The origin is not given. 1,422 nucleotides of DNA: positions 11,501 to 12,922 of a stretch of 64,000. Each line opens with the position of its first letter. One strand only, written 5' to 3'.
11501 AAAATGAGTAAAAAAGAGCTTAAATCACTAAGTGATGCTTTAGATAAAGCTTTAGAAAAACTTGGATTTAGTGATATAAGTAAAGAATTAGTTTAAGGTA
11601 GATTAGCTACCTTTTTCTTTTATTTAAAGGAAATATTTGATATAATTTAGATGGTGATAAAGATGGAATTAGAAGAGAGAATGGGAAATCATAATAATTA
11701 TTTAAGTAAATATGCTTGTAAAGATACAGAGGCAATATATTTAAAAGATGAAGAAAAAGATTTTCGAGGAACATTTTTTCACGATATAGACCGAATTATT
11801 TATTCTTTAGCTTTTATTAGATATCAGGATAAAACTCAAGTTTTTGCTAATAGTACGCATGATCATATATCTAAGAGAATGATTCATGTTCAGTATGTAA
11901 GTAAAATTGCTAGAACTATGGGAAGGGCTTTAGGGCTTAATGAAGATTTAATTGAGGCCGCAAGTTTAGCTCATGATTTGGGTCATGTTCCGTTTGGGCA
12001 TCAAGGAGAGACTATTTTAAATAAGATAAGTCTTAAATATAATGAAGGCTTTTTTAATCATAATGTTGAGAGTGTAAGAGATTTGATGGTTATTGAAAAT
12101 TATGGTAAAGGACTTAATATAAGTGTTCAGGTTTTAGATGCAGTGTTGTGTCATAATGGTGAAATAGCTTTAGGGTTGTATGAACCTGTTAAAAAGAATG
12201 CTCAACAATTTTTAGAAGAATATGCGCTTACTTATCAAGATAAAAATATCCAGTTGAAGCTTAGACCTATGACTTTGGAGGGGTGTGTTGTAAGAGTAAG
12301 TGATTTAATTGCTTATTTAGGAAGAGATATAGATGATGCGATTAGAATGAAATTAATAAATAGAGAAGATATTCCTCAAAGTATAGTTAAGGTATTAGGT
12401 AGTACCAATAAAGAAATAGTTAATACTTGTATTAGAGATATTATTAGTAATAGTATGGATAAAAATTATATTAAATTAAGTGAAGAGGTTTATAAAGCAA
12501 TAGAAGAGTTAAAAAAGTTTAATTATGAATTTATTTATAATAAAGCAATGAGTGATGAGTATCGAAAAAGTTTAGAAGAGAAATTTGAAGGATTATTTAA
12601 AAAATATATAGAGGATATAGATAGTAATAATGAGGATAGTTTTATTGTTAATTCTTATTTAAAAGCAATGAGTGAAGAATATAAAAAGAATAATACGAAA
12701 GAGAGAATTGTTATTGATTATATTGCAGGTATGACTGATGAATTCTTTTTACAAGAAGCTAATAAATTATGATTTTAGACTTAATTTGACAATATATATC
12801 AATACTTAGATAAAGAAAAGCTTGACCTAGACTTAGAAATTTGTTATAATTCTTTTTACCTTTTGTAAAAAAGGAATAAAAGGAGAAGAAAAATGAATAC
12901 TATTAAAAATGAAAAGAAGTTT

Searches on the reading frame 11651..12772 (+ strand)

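Call 43: search_protein_families(library=pfam, proteins=[window:11651-12772:+], max_evalue=0.00001)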
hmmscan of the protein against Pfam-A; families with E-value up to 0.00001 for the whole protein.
window:11651-12772:+ (373 aa): 2 families
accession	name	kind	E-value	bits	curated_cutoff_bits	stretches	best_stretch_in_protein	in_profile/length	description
PF01966.28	HD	-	2.8e-14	53.8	22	1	77-221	2-114/116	HD domain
PF13286.11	HD_assoc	-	1.5e-13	51.5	22.2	1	274-370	1-89/91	Phosphohydrolase-associated domain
